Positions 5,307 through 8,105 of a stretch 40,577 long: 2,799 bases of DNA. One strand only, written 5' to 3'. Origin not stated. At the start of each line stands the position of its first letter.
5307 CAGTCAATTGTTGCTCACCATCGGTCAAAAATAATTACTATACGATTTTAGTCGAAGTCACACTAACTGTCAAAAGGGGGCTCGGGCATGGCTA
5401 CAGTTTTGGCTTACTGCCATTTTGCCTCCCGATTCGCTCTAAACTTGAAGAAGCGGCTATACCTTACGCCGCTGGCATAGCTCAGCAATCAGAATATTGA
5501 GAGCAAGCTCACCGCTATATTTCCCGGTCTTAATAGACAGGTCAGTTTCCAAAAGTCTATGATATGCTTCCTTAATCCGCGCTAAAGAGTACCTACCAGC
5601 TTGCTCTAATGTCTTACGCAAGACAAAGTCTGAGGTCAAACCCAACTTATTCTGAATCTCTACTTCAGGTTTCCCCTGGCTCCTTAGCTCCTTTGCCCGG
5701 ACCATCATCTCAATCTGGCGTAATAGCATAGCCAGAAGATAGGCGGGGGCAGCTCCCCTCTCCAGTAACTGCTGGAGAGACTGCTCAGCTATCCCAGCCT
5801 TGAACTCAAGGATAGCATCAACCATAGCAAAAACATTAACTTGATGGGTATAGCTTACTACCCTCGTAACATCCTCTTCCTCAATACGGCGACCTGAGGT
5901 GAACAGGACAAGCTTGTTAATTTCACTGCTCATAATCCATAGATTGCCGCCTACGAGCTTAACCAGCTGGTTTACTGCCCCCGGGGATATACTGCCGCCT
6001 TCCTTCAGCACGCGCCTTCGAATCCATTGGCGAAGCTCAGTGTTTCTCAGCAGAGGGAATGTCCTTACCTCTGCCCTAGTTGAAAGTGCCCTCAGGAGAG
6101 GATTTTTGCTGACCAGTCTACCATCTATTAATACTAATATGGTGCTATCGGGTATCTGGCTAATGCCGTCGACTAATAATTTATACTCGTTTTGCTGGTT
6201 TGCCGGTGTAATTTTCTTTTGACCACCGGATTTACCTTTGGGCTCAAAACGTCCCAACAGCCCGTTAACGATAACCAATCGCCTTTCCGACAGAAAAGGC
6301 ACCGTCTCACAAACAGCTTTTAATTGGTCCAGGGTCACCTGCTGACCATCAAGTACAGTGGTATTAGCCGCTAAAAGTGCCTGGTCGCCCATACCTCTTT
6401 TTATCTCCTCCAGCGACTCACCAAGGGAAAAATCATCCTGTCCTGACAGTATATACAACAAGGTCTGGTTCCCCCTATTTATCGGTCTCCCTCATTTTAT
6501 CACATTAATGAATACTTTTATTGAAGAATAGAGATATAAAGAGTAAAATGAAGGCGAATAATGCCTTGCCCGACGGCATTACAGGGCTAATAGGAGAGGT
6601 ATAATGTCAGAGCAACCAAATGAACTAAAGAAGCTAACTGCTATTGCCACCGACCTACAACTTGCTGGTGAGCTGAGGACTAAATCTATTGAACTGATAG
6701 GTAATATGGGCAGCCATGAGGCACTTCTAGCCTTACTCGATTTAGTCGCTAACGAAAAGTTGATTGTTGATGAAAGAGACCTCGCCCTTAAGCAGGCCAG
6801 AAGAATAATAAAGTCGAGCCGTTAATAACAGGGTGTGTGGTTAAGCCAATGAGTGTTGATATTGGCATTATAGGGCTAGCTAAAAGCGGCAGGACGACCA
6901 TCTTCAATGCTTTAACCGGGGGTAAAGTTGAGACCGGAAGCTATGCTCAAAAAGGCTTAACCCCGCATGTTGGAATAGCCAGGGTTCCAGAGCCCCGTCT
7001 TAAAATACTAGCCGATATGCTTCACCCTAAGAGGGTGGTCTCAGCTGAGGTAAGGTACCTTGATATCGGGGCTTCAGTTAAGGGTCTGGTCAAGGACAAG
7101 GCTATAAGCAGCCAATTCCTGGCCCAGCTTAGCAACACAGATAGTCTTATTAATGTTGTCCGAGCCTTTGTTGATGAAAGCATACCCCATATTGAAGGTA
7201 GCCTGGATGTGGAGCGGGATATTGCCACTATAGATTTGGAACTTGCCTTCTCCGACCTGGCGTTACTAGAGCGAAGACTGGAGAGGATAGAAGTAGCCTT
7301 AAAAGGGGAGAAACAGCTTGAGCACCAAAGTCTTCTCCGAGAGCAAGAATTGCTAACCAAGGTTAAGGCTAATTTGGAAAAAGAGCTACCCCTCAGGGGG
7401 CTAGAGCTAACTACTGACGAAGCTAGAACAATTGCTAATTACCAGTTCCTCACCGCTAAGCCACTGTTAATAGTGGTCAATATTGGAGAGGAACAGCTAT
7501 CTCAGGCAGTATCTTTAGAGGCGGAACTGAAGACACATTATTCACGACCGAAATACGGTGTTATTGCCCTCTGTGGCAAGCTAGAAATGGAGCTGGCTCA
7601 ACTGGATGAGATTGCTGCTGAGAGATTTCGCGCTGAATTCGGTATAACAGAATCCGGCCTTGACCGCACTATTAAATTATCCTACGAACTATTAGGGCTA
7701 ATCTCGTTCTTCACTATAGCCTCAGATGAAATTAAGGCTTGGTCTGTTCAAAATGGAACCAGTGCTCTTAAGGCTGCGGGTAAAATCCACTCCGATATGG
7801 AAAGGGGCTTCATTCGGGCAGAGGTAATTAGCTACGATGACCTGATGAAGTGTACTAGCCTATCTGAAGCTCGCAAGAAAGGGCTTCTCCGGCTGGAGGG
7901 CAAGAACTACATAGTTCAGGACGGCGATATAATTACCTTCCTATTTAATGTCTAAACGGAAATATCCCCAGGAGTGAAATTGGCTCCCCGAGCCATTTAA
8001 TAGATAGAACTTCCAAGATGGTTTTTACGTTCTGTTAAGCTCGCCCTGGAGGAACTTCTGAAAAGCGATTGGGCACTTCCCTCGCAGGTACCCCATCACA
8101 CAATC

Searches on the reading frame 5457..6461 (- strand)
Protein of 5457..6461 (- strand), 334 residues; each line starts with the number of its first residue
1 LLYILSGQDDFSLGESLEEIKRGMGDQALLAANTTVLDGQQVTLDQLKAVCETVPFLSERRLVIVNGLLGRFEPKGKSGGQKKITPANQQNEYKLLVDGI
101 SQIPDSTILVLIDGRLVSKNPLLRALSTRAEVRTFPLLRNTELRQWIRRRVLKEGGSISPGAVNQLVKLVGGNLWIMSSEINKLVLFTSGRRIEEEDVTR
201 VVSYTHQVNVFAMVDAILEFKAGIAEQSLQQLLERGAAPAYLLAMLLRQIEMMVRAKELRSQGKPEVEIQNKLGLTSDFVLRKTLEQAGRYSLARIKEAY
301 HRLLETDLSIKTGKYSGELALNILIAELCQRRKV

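Call 28: search_protein_families(library=pfam, proteins=[window:5457-6461:-], max_evalue=0.001)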
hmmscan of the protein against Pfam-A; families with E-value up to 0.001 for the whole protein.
window:5457-6461:- (334 aa): 2 families
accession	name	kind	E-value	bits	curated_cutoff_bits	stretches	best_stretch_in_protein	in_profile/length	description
PF21694.2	DNA_pol3_delta_C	-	1.6e-25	89.9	27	1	209-327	3-120/121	DNA polymerase III delta subunit, C-terminal domain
PF06144.19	DNA_pol3_delta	-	1.3e-10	41.7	21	1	3-130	1-118/124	DNA polymerase III, delta subunit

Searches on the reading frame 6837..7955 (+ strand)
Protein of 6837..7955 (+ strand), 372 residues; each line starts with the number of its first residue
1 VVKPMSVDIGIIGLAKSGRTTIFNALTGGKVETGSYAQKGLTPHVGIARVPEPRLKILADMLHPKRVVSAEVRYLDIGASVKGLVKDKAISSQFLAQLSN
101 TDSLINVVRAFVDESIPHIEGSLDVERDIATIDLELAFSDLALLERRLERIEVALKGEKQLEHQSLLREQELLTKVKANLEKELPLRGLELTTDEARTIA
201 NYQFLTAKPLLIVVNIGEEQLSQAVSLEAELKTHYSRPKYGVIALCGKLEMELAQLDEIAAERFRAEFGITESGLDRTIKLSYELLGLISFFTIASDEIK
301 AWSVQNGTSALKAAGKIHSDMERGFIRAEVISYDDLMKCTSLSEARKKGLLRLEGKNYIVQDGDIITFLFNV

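Call 28: search_protein_families(library=pfam, proteins=[window:6837-7955:+], max_evalue=0.001)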
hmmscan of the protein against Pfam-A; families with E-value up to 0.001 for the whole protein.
window:6837-7955:+ (372 aa): 3 families
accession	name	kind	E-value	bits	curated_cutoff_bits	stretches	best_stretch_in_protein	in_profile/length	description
PF06071.19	YchF-GTPase_C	-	1.1e-35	122.1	27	1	288-371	1-84/84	Protein of unknown function (DUF933)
PF01926.29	MMR_HSR1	-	8.3e-07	29.6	21.9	1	9-113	2-86/113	50S ribosome-binding GTPase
PF02421.24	FeoB_N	-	0.00041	20.3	27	0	9-50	3-44/156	Ferrous iron transport protein B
